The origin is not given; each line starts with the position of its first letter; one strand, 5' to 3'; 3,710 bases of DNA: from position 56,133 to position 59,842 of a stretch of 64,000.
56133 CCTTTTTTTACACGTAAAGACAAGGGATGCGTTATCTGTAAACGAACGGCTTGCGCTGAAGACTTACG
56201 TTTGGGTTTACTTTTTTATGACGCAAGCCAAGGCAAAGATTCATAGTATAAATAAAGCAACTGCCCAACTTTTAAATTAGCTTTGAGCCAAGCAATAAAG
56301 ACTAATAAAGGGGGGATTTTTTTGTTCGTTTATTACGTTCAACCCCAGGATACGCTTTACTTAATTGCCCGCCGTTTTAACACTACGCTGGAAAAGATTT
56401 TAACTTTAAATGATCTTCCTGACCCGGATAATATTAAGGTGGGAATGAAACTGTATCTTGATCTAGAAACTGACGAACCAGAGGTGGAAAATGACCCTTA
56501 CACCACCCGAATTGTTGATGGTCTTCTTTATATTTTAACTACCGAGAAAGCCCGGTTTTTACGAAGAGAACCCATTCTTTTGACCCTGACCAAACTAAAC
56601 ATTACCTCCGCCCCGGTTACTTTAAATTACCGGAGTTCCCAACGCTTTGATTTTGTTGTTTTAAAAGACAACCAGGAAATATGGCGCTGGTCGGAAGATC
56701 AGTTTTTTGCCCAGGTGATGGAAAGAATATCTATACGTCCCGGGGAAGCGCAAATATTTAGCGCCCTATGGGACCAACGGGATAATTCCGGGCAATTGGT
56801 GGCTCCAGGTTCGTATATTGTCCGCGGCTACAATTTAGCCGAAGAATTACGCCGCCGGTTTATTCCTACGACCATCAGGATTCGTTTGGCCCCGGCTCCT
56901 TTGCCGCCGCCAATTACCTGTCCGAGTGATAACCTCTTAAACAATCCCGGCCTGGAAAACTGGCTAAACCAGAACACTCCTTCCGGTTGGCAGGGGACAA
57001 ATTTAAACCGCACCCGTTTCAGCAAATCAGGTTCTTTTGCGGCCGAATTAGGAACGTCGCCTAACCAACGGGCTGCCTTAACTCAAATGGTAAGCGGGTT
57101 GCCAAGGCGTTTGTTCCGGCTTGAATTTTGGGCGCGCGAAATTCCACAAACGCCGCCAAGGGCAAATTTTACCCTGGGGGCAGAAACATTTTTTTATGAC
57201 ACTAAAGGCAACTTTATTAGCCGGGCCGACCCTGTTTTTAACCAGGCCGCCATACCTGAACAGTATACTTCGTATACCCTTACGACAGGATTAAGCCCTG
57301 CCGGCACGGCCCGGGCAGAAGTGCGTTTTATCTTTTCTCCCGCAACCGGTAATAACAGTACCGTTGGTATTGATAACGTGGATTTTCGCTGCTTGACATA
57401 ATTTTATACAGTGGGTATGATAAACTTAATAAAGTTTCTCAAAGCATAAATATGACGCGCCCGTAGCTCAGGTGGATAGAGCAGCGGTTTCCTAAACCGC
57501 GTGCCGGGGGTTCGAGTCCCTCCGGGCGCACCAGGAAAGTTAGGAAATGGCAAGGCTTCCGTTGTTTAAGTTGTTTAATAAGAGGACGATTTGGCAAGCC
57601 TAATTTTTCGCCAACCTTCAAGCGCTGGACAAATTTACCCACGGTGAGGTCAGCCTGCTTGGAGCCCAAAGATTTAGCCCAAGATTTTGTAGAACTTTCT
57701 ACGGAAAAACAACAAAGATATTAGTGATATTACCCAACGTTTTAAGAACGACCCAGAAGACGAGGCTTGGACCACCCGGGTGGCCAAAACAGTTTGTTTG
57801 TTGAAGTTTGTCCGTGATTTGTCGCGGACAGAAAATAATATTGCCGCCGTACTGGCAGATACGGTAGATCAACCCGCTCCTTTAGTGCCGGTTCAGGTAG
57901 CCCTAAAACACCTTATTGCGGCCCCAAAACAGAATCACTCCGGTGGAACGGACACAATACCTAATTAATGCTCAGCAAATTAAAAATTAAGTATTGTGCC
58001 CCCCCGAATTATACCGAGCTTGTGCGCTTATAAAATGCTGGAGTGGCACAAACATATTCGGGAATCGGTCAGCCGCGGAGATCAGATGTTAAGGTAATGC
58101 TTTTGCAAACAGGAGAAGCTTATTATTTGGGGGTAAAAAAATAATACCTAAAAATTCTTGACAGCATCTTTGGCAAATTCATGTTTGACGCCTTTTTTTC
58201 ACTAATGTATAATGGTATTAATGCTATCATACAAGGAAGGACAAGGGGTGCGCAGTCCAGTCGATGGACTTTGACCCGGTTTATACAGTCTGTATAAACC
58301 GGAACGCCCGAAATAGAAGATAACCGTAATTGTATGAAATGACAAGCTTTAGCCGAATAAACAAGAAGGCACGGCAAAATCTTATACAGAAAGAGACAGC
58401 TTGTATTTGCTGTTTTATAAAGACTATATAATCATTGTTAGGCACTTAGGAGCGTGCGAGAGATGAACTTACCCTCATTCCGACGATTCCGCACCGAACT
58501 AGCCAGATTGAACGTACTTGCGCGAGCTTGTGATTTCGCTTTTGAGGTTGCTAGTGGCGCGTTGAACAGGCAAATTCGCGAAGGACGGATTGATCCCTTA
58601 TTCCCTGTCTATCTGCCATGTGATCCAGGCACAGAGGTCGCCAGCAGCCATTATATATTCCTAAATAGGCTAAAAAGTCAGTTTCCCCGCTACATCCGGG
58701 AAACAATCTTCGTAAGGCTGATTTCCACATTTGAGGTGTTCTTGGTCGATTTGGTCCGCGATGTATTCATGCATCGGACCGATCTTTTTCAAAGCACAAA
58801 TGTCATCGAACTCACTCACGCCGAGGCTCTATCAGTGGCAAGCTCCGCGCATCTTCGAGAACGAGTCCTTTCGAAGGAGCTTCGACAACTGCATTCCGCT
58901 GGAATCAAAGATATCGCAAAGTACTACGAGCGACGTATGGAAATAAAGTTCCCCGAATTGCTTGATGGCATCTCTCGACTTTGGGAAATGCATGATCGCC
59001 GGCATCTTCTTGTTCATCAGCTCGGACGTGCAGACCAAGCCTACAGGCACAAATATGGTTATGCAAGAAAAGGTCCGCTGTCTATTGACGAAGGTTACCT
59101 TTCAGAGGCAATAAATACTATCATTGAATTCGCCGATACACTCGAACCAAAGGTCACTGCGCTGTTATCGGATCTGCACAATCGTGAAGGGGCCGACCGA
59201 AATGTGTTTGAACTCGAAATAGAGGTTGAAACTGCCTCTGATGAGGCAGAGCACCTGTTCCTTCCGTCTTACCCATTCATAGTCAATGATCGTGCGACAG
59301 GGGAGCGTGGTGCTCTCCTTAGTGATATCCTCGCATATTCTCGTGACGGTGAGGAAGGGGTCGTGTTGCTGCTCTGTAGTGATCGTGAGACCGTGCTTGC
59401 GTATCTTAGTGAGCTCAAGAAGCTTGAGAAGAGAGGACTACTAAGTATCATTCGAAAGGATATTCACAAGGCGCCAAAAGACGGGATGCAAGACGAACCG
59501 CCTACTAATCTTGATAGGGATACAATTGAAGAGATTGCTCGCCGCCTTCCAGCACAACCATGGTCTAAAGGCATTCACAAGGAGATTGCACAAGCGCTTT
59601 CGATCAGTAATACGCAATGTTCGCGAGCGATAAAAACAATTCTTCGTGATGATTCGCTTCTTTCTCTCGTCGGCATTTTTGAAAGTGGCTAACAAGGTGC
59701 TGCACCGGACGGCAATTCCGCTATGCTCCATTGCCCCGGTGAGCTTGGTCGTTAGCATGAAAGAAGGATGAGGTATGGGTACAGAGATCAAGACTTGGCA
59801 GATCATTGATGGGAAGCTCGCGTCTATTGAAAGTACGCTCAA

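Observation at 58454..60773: Candidate novel two-gene defence cassette: HEPN-like RNase plus NucS-like nuclease inside a dead BREX locus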

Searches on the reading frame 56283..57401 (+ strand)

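Call 70: search_protein_families(library=pfam, proteins=[window:56283-57401:+], max_evalue=0.01)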
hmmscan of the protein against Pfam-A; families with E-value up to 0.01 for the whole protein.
window:56283-57401:+ (372 aa): 3 families
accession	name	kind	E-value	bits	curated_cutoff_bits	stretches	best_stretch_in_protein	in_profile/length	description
PF12690.13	BsuPI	-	1.5e-22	79.9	22.9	1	87-187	3-99/101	Intracellular proteinase inhibitor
PF01476.26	LysM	-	5.9e-12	45.8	20.9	1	17-58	1-41/43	LysM domain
PF23473.1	LysM3_LYK4_5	-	0.00031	21.2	29.3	1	13-51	1-38/48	LYK4/5 LysM3 domain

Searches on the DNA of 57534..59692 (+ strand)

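Call 85: search_with_rna_model(model_id=R1, sources=[L001, L004, L005, L006, L007, L060, L061, L062, L063, L064, L065, L066, L067, L068, L069, L070, L071, L072, L074, L076, L077, L078, L079, L080, L081, L082, L084, L085, L086, L087, L088, L089, L090, L091, L093, L094, L095, L096, L097, L008, L010, L016, L017, L018, L019, L020, L021, L023, L024, L025, L026, L027, L028, L029, L030, L031, L032, L033, L034, L035, L036, L037, L038, L039, L040, L041, L042, L043, L044, L045, L046, L047, L048, L049, L050, L051, L052, L053, L054, L055, L056, L057, L098], max_evalue=0.1)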
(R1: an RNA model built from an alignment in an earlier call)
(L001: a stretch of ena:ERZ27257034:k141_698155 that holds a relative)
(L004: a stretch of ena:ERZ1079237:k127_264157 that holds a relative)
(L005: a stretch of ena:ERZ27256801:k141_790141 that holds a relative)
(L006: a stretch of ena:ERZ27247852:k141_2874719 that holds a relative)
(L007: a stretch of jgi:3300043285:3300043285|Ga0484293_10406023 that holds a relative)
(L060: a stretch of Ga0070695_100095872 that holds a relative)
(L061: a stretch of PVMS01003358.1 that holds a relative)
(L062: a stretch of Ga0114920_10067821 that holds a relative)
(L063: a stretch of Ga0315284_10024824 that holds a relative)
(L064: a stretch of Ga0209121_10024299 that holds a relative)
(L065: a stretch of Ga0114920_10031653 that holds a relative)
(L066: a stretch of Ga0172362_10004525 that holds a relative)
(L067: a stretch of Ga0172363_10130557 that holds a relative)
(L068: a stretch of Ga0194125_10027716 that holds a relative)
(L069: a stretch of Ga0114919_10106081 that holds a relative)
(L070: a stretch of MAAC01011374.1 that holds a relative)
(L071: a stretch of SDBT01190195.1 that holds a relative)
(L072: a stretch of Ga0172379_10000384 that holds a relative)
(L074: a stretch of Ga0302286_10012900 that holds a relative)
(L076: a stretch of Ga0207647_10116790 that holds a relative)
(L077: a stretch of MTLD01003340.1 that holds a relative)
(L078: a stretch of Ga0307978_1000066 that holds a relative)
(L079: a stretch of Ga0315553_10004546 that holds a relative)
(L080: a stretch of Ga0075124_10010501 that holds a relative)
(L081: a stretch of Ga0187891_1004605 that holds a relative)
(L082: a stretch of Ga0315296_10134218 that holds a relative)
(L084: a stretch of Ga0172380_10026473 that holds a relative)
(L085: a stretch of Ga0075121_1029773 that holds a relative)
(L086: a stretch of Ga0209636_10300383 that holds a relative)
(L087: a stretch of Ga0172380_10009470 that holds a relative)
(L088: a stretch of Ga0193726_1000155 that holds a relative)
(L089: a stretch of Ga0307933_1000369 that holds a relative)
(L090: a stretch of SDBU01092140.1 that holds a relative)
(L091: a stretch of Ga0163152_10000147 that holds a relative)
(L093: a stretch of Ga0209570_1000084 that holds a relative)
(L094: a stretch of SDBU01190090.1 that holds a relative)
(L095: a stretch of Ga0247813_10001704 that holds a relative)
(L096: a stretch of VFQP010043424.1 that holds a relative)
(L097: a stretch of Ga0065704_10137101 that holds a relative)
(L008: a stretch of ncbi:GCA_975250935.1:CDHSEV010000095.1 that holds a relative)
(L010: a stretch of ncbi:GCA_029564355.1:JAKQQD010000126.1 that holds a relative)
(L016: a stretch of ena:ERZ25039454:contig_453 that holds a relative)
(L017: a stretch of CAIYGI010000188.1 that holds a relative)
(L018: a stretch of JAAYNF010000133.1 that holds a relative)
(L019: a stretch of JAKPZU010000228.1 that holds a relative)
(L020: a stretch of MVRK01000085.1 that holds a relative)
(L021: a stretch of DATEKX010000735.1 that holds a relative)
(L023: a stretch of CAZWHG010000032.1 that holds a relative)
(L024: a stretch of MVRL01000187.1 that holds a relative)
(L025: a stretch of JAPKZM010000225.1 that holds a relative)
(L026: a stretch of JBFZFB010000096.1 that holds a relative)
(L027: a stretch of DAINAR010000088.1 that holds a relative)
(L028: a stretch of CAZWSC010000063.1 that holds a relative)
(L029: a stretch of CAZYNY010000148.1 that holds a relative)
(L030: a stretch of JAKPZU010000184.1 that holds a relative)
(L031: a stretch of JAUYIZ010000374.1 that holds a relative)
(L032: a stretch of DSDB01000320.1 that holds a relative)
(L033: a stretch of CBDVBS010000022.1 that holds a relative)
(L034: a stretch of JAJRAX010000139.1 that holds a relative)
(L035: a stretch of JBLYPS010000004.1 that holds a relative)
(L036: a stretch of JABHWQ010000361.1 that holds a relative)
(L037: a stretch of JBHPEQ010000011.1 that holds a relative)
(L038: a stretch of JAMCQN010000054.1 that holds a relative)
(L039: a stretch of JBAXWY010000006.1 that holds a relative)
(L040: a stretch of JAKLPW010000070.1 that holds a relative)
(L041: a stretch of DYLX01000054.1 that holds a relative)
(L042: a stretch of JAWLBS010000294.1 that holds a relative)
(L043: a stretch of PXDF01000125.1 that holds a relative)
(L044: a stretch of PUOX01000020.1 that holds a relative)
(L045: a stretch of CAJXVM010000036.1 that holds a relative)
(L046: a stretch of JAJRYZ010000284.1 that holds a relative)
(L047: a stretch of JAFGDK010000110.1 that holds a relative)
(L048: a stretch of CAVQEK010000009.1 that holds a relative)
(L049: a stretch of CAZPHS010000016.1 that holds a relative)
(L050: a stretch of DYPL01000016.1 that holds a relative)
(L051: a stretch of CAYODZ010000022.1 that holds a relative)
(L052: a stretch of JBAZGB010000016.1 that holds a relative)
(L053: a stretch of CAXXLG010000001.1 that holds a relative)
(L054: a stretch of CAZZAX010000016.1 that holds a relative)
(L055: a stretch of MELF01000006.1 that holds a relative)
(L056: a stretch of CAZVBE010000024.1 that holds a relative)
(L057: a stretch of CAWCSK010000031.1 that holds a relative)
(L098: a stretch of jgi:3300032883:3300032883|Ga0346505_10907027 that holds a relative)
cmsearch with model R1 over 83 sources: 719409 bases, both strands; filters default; matches with E-value up to 0.1: 20.
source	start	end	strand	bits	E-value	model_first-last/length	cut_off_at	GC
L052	3082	3172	+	92.8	1.2e-21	1-91/91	no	0.56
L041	1136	1266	+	68.8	4.8e-15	1-91/91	no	0.5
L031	3428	3517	+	61.4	5.3e-13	1-91/91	no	0.5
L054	2459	2528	+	61.3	5.7e-13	1-91/91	no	0.4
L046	9045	9105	+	55.7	1.9e-11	1-91/91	no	0.64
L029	859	918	+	53.1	9.8e-11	1-91/91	no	0.7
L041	1834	1896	+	50.9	4e-10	1-91/91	no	0.6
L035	9011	9069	+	41.7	1.3e-07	1-91/91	no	0.56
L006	734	827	+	40.8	2.4e-07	1-91/91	no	0.59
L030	1165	1223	+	40.8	2.4e-07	1-91/91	no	0.49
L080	923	991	+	35.4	7.1e-06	1-91/91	no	0.64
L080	1605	1669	+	30.2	0.00019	1-91/91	no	0.48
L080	2281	2410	+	29.8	0.00024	1-91/91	no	0.48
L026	873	918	+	27.1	0.0014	1-91/91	no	0.7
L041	38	113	+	26.3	0.0023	1-91/91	no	0.67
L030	1901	1975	+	26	0.0028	1-91/91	no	0.59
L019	1086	1152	+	24.1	0.0092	1-91/91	no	0.67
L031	1542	1625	+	22.4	0.026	1-91/91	no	0.62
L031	4867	4927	+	22.1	0.031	1-91/91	no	0.61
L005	4650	4709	+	22.1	0.033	1-91/91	no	0.63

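Call 111: search_rna_families(source=window, start=57534, end=58470, threshold=evalue, max_evalue=1)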
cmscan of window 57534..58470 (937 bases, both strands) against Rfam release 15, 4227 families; matches with E-value up to 1: 1.
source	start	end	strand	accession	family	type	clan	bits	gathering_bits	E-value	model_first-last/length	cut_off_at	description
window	57805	57834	+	RF03995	mir-7957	Gene; miRNA;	-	21.4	76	0.32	1-59/59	no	mir-7957 microRNA precursor family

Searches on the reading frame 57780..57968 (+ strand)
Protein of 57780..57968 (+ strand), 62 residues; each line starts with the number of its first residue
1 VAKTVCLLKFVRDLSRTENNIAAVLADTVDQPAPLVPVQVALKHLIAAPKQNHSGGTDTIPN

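Call 29: search_protein_families(library=padloc, proteins=[window:57780-57968:+], max_evalue=0.1)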
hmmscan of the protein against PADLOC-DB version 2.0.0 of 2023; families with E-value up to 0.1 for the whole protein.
window:57780-57968:+ (62 aa): 2 families
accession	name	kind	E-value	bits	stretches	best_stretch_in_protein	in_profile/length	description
PDLC02476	BrxC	-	1.3e-09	34.3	1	2-61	485-544/1180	BrxC-PglY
PDLC02483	BrxC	-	0.00011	18.2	1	1-49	490-538/1212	BrxC-PglY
